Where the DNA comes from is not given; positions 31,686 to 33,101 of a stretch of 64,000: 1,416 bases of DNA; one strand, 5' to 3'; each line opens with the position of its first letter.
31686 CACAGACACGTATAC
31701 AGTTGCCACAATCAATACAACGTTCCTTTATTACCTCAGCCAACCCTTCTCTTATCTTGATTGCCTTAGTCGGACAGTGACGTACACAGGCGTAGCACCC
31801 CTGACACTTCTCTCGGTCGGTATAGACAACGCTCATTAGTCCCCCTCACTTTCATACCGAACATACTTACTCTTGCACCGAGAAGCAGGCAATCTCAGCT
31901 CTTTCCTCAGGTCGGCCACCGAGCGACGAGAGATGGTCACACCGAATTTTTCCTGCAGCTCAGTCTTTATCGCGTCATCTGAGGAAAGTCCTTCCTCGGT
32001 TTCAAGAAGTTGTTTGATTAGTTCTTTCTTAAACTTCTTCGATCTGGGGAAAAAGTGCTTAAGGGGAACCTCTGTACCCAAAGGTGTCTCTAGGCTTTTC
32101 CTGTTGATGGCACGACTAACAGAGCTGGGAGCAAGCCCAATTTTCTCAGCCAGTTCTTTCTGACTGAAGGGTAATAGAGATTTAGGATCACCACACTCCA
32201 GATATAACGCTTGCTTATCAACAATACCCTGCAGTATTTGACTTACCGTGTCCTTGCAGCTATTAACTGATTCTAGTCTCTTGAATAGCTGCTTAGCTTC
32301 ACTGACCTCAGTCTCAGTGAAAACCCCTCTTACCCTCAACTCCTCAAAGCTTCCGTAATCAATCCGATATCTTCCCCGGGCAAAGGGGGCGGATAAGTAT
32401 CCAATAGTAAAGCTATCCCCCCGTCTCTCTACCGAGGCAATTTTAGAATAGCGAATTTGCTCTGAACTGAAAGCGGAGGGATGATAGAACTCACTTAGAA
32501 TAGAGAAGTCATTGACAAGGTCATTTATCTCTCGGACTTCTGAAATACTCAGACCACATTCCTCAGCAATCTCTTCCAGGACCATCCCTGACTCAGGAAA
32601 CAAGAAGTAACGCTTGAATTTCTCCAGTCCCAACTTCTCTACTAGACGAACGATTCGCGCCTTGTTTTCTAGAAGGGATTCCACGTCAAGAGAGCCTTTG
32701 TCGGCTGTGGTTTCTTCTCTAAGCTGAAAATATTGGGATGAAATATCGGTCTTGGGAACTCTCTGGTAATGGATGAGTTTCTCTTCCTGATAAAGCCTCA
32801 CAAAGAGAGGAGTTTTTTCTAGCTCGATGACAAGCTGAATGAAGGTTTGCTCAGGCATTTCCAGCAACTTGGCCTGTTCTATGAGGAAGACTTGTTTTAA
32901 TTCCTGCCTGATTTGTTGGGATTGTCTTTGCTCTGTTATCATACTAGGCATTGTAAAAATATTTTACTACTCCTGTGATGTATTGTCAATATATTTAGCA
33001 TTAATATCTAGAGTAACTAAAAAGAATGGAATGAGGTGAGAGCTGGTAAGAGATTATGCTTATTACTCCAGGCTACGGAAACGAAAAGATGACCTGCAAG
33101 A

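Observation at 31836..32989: Short sigma-54 paralog co-operonic with its own kinase and activator, expressed from a near-leaderless promoter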

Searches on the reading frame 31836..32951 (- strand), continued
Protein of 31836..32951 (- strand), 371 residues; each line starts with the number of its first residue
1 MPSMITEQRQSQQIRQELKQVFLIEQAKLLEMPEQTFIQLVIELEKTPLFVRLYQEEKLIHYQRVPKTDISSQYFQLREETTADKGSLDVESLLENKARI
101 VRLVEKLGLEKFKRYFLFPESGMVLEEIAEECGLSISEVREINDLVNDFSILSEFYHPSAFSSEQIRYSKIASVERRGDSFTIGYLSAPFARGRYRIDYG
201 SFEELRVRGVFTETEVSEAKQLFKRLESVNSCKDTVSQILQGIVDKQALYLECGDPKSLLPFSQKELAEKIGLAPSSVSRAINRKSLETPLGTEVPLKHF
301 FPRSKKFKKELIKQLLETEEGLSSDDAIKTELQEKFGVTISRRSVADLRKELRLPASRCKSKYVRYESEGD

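Call 65: list_cluster_members(proteins=[P0122, P0125, P0128, P0140, P0156, P0175, P0200, P0224, P0245, P0268])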
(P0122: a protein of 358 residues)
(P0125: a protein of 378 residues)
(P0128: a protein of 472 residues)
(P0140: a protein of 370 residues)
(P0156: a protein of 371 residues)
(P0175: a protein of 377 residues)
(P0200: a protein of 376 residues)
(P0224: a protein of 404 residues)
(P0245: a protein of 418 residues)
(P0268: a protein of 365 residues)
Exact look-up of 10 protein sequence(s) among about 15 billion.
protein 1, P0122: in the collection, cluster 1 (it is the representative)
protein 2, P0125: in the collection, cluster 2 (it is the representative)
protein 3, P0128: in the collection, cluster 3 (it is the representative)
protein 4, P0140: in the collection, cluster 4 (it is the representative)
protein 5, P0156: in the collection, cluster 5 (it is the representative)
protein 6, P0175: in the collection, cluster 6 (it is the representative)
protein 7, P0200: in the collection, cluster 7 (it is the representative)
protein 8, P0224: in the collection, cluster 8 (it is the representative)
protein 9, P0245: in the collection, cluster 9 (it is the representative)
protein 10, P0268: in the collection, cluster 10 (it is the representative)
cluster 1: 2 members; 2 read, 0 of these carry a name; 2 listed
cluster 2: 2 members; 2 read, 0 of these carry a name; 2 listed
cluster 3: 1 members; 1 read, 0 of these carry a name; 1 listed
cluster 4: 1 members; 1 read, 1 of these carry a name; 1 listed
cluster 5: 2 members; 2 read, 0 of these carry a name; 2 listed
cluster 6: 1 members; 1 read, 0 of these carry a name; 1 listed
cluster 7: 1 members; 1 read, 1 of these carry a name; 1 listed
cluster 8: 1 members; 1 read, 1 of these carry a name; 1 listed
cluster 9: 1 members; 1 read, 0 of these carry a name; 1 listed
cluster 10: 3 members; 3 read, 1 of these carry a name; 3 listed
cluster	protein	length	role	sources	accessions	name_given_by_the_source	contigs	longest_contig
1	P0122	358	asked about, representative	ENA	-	-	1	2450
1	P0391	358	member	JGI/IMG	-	-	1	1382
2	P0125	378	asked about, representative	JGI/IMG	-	-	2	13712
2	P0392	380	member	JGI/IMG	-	-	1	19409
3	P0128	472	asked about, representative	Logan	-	-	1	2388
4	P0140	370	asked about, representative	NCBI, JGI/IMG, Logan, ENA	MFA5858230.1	MAG: hypothetical protein WC955_04115 [Elusimicrobiota bacterium]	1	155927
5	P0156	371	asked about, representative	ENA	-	-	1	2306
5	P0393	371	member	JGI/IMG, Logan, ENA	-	-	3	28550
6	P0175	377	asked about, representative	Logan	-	-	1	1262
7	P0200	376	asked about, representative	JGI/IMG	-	DNA-directed RNA polymerase specialized sigma54-like protein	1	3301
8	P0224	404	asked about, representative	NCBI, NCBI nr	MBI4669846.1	MAG: hypothetical protein HY747_11835 [Elusimicrobia bacterium] | hypothetical protein [Elusimicrobiota bacterium]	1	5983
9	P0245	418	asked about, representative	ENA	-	-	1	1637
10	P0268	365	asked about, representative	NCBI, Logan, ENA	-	-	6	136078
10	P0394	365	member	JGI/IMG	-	hypothetical protein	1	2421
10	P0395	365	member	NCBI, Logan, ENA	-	-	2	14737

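Call 67: find_homologous_proteins(query=P0140, max_evalue=0.00001)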
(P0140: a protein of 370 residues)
Query P0140 (370 aa): 19 proteins with E <= 0.00001 among 4617 candidates.
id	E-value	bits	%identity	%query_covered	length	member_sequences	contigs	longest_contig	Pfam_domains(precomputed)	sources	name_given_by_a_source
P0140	2.4e-241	818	100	100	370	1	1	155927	PF04552.20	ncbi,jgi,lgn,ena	ncbi:MAG: hypothetical protein WC955_04115 [Elusimicrobiota bacterium]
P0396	1.5e-132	460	55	98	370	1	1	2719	PF04552.20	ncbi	-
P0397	1.5e-75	272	38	95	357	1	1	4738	PF04552.20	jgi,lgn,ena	-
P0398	4.5e-73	264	38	95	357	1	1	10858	PF04552.20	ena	-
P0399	5.2e-73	264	40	92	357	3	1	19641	PF04552.20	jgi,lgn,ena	-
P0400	1.2e-72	263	39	92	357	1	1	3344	PF04552.20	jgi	-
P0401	1.7e-71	259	37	96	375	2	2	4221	PF04552.20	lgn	-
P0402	5.9e-71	257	40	92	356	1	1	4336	PF04552.20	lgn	-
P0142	5.0e-70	254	37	90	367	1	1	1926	PF04552.20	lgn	-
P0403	2.4e-66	242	37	91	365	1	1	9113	PF04552.20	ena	-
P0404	1.1e-64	237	35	92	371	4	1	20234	PF04552.20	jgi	-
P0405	5.5e-58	215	35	93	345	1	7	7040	PF04552.20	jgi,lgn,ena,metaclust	metaclust:\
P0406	2.5e-57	213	35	93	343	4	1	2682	PF04552.20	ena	-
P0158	2.0e-55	206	38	79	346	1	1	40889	PF04552.20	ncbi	ncbi:MAG: hypothetical protein ABID79_02535 [Elusimicrobiota bacterium]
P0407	8.3e-54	201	33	92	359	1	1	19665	PF04552.20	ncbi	ncbi:MAG: hypothetical protein V1833_04705 [Elusimicrobiota bacterium]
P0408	1.4e-52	197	34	93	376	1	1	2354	PF04552.20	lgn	-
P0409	6.3e-35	139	28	93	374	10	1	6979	PF01381.29,PF04552.20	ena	-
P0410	7.6e-27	112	31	67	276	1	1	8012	PF01381.29,PF04552.20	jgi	-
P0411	4.2e-7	47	26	78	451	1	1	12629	PF04963.20,PF00309.26,PF04552.20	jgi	-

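Call 68: find_encoding_contigs(protein=P0140, flank=10000, max_places=1)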
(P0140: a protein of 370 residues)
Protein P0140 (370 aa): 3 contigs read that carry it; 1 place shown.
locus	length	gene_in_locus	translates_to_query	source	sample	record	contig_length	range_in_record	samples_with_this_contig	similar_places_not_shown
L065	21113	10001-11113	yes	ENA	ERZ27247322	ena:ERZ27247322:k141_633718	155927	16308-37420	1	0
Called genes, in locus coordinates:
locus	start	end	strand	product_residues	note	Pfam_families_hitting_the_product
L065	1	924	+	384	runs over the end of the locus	PF00248:Aldo_ket_red, PF13183:Fer4_8 (weak), PF13187:Fer4_9, PF13534:Fer4_17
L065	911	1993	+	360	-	PF24316:Tli3 (faint), PF13810:DUF4185 (faint), PF13859:BNR_3, PF21471:Reelin_subrepeat-B (faint), PF15902:Sortilin-Vps10 (faint), PF02012:BNR (faint), PF03174:CHB_HEX_C (faint), PF13088:BNR_2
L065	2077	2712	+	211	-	PF01891:CbiM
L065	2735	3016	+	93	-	PF13190:PDGLE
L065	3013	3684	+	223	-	PF02361:CbiQ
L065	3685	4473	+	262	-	PF00005:ABC_tran, PF02463:SMC_N, PF13304:AAA_21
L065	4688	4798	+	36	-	-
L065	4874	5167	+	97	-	PF01909:NTP_transf_2, PF18765:Polbeta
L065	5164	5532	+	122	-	PF01934:HepT-like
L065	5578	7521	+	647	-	PF13088:BNR_2, PF18962:Por_Secre_tail (weak)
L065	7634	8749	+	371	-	PF00696:AA_kinase, PF01472:PUA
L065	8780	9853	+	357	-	PF01926:MMR_HSR1, PF02421:FeoB_N (weak), PF06071:YchF-GTPase_C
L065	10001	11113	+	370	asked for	PF04552:Sigma54_DBD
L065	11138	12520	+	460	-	PF00072:Response_reg, PF00158:Sigma54_activat, PF14532:Sigma54_activ_2, PF07728:AAA_5 (weak), PF25601:AAA_lid_14, PF02954:HTH_8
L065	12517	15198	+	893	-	PF12671:Amidase_6, PF09430:EMC7_beta-sandw (faint), PF13620:CarboxypepD_reg, PF13715:CarbopepD_reg_2, PF13585:CHU_C (weak)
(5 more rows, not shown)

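Call 69: find_encoding_contigs(protein=P0158, flank=10000, max_places=1)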
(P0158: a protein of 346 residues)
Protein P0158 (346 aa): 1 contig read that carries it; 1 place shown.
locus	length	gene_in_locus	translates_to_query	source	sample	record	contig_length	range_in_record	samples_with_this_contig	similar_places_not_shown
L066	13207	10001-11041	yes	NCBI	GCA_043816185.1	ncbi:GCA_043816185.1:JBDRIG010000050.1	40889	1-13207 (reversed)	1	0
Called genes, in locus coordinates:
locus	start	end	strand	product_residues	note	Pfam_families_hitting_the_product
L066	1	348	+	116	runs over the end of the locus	-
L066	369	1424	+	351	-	PF02885:Glycos_trans_3N, PF00591:Glycos_transf_3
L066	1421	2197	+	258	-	PF00218:IGPS, PF01729:QRPTase_C (weak)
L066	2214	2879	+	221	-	PF00697:PRAI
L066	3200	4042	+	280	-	PF02498:Bro-N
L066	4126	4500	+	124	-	PF04892:VanZ-LLP1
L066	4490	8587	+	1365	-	PF00580:UvrD-helicase, PF13245:AAA_19, PF13604:AAA_30 (faint), PF14890:Intein_splicing, PF13087:AAA_12 (faint), PF13361:UvrD_C, PF13538:UvrD_C_2 (faint), PF12705:PDDEXK_1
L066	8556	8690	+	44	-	-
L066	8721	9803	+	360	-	PF02646:RmuC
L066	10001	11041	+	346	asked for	PF04552:Sigma54_DBD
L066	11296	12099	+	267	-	-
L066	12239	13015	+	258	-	-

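Call 70: find_encoding_contigs(protein=P0407, flank=10000, max_places=1)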
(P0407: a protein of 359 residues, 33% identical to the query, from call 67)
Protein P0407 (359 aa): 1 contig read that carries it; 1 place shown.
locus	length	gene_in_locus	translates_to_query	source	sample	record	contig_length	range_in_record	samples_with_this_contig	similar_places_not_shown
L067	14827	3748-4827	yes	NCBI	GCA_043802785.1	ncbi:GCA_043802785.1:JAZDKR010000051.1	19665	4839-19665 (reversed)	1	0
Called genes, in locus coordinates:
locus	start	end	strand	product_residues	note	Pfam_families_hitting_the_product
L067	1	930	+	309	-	PF01751:Toprim (faint), PF13155:Toprim_2, PF13662:Toprim_4, PF10410:DnaB_bind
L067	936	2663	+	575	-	PF03979:Sigma70_r1_1, PF00140:Sigma70_r1_2 (weak), PF04542:Sigma70_r2, PF04539:Sigma70_r3, PF04545:Sigma70_r4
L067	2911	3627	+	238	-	PF00730:HhH-GPD, PF00633:HHH (weak)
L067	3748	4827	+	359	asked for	PF04552:Sigma54_DBD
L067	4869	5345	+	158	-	-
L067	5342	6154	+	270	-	PF00263:Secretin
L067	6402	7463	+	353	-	PF00437:T2SSE, PF00005:ABC_tran (faint), PF27713:UCP018868 (weak)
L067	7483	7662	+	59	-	PF16982:Flp1_like (weak), PF04964:Flp_Fap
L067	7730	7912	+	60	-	-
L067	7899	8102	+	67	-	-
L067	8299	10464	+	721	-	-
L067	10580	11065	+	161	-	-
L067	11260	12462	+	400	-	PF00764:Arginosuc_synth, PF20979:Arginosuc_syn_C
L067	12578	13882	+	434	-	PF00206:Lyase_1, PF14698:ASL_C2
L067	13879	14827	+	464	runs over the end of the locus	PF02321:OEP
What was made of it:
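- In Elusimicrobiota it occurs as a stand-alone gene, once near dnaG-rpoD, as a general sigma would (calls 65, 68-70).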

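Call 83: find_encoding_contigs(protein=window:31836-32951:-, flank=1000, max_places=2)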
Protein window:31836-32951:- (371 aa): no gene with exactly this product is on record in the collection.

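Call 84: find_encoding_contigs(protein=P0001, flank=1000, max_places=2)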
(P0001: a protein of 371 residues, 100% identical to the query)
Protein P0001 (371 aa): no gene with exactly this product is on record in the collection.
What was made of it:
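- Tried and rejected: An exact-sequence look-up of the window protein failed: not on record (calls 83, 84).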

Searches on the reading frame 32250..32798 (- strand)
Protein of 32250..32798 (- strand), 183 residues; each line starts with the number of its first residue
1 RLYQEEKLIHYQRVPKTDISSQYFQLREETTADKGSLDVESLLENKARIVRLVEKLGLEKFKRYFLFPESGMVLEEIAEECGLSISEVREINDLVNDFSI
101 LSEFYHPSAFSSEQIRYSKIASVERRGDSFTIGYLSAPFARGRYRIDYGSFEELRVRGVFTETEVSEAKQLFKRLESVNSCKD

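Call 11: search_protein_families(library=pfam, proteins=[window:32250-32798:-], max_evalue=10)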
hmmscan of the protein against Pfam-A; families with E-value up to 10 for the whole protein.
seq(183 aa): 3 families
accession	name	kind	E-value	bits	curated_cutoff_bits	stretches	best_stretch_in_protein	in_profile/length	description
PF04539.22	Sigma70_r3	-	0.015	15.8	25.3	1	75-101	24-50/78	Sigma-70 region 3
PF10975.14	DUF2802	-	0.033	14.8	33.5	1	69-88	41-60/68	Protein of unknown function (DUF2802)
PF04545.22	Sigma70_r4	-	0.037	14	24.1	1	65-91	17-40/50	Sigma-70, region 4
